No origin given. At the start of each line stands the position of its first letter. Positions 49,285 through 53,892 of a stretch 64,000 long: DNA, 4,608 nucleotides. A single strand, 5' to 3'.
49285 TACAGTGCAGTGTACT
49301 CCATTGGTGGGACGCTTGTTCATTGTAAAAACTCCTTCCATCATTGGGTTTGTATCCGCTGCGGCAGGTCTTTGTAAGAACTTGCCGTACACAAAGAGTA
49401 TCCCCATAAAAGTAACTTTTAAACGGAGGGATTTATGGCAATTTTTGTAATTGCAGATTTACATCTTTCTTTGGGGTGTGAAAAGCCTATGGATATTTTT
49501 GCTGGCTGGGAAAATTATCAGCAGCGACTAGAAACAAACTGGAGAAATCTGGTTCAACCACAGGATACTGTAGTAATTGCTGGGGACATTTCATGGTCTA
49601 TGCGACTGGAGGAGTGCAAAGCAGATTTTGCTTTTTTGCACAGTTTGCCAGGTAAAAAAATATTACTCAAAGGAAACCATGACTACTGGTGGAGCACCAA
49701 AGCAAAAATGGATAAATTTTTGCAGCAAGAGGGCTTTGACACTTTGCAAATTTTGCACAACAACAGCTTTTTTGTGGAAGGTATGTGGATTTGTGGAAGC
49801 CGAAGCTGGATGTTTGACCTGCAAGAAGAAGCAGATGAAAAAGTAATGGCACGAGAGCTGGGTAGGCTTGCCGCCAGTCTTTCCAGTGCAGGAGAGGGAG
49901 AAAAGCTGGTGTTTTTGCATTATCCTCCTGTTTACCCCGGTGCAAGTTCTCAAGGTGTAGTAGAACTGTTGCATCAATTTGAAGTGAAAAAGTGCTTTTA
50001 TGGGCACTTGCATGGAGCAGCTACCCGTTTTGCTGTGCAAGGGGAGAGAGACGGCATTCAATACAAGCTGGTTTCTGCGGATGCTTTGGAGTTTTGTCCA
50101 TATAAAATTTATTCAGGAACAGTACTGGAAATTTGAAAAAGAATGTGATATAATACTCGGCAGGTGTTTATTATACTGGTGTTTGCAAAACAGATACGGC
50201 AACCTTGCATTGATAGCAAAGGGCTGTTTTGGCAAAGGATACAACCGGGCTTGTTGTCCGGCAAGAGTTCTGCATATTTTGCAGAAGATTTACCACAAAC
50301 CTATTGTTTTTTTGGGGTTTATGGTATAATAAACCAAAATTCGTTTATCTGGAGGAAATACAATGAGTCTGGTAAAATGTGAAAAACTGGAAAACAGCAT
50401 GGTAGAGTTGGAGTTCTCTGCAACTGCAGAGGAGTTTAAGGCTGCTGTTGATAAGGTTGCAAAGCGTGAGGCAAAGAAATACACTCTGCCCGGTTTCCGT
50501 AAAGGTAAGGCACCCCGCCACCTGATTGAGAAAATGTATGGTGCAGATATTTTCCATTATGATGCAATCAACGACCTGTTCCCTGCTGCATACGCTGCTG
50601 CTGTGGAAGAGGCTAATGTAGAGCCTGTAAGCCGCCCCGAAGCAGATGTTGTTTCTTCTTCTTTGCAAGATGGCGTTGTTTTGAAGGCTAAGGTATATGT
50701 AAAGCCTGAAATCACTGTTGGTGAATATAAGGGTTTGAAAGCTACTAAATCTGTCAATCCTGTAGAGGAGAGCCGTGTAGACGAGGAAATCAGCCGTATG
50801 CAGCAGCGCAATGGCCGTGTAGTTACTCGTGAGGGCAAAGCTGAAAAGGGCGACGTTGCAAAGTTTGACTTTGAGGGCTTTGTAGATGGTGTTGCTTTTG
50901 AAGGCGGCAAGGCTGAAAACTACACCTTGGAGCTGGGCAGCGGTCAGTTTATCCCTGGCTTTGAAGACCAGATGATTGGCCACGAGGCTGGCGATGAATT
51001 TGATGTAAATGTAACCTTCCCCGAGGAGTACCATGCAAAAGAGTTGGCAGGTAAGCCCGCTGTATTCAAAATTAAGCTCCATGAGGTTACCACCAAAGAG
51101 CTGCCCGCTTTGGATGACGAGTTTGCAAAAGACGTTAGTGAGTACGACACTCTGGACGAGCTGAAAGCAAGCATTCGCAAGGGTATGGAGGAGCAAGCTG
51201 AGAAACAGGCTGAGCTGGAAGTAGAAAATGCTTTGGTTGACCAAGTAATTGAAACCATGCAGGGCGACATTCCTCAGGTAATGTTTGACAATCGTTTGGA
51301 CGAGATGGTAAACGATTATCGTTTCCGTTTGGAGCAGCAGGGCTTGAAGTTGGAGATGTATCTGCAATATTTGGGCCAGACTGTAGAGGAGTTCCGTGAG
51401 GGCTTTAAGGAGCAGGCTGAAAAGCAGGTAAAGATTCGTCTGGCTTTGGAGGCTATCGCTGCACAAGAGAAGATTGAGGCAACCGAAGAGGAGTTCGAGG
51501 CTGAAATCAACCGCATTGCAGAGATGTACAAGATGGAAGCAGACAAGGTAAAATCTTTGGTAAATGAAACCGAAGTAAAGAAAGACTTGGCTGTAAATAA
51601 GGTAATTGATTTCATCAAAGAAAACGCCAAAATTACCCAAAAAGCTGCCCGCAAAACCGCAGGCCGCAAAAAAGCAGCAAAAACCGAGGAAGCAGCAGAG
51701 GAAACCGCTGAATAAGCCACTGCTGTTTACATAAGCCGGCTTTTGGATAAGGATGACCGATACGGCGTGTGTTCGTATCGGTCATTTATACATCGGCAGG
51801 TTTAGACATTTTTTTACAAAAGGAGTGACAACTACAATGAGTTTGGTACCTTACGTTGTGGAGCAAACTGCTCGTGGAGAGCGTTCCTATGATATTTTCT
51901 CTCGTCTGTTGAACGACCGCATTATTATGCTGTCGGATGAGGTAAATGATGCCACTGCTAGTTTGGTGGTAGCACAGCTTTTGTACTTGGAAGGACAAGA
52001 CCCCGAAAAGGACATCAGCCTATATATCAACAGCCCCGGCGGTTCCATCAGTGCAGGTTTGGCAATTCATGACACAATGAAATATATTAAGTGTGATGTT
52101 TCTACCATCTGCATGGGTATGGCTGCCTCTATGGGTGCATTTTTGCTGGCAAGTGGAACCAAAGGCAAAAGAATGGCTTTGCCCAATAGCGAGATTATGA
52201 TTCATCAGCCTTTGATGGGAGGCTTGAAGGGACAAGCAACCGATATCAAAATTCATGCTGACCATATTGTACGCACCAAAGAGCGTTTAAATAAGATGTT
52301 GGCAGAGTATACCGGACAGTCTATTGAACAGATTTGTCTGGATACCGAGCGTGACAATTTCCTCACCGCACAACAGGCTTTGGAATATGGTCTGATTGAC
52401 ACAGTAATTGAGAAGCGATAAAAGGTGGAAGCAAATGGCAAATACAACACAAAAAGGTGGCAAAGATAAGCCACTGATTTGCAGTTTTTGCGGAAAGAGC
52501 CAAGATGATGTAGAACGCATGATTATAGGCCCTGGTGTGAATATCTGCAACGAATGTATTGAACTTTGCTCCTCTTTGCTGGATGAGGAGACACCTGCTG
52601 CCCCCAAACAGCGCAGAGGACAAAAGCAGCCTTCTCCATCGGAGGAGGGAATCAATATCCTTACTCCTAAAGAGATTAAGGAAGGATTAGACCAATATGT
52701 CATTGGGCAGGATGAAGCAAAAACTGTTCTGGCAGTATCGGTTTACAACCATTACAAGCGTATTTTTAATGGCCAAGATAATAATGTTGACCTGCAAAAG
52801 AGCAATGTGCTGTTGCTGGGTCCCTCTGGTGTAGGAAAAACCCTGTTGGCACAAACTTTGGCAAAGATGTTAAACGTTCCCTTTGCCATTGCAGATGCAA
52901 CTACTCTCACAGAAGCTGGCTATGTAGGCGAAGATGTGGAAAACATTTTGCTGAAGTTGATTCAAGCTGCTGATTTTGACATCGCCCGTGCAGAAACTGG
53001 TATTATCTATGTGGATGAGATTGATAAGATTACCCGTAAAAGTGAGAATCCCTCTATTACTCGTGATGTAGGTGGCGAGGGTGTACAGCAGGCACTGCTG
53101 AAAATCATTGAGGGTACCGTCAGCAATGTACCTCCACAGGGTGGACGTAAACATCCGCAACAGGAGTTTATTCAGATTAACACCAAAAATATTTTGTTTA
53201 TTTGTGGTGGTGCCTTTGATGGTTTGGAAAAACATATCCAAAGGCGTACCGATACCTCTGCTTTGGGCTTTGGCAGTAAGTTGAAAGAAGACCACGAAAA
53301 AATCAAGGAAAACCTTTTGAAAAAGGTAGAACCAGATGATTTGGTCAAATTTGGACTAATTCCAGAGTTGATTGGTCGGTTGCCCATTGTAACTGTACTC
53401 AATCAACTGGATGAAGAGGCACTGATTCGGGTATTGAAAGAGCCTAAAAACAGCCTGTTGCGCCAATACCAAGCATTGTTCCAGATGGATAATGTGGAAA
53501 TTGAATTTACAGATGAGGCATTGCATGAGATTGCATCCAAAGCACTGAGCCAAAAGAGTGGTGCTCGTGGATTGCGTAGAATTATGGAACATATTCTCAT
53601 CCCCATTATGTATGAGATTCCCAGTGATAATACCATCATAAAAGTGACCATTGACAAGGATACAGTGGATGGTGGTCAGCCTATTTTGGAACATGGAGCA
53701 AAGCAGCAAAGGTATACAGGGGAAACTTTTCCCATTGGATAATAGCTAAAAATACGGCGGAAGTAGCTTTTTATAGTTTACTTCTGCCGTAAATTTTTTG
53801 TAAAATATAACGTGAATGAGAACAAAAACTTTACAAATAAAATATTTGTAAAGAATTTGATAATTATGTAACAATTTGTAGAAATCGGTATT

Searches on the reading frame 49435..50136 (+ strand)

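Call 96: search_protein_families(library=pfam, proteins=[window:49435-50136:+], max_evalue=0.000001)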
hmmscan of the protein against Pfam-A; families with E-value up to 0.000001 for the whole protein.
window:49435-50136:+ (233 aa): 1 family
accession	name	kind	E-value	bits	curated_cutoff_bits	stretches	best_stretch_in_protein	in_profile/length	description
PF00149.33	Metallophos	-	7.6e-13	49.8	21.5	1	1-194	1-190/191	Calcineurin-like phosphoesterase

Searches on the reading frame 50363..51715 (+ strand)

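Call 96: search_protein_families(library=pfam, proteins=[window:50363-51715:+], max_evalue=0.000001)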
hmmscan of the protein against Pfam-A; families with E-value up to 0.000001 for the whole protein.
window:50363-51715:+ (450 aa): 3 families
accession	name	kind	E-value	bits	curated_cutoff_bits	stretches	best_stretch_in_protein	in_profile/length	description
PF05697.18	Trigger_N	-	4.8e-40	137.6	22.2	1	4-146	3-144/144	Bacterial trigger factor protein (TF)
PF05698.19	Trigger_C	-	5.9e-40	137.4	22.7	1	263-420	1-162/162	Bacterial trigger factor protein (TF) C-terminus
PF00254.34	FKBP_C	-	3.9e-19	69.2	21.1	1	159-240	4-94/94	FKBP-type peptidyl-prolyl cis-trans isomerase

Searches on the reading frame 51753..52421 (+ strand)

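Call 96: search_protein_families(library=pfam, proteins=[window:51753-52421:+], max_evalue=0.000001)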
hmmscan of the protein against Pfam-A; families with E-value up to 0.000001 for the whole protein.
window:51753-52421:+ (222 aa): 1 family
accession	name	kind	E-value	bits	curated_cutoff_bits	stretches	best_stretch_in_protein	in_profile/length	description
PF00574.28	CLP_protease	-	1.6e-82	276.2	20.2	1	41-221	2-181/182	Clp protease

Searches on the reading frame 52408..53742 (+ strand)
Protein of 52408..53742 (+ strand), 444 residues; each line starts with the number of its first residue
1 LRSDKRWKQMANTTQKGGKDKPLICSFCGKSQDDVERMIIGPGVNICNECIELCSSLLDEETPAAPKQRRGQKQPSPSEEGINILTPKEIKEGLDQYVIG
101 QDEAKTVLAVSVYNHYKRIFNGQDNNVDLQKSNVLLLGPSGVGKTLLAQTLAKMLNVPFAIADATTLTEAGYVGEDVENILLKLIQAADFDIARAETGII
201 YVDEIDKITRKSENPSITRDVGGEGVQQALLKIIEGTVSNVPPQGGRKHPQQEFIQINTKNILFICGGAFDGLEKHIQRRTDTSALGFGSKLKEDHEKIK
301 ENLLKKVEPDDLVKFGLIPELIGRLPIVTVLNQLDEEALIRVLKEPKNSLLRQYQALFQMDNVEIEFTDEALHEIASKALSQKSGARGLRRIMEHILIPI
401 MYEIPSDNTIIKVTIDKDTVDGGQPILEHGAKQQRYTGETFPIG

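Call 96: search_protein_families(library=pfam, proteins=[window:52408-53742:+], max_evalue=0.000001)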
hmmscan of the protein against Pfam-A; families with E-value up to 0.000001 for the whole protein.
window:52408-53742:+ (444 aa): 5 families
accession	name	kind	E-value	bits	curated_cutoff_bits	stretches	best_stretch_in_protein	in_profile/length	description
PF07724.20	AAA_2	-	4.4e-35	121.6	27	1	130-328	2-166/166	AAA domain (Cdc48 subfamily)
PF06689.19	zf-C4_ClpX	-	9.3e-17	61.1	27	1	24-60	2-39/39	ClpX C4-type zinc finger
PF00004.35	AAA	-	4.5e-16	59.9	21.2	1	134-265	1-105/131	ATPase family associated with various cellular activities (AAA)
PF10431.15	ClpB_D2-small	-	4e-11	43.2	21.9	1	334-410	1-73/81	C-terminal, D2-small domain, of ClpB protein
PF07728.20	AAA_5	-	6.4e-07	29.9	22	0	133-210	1-80/139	AAA domain (dynein-related subfamily)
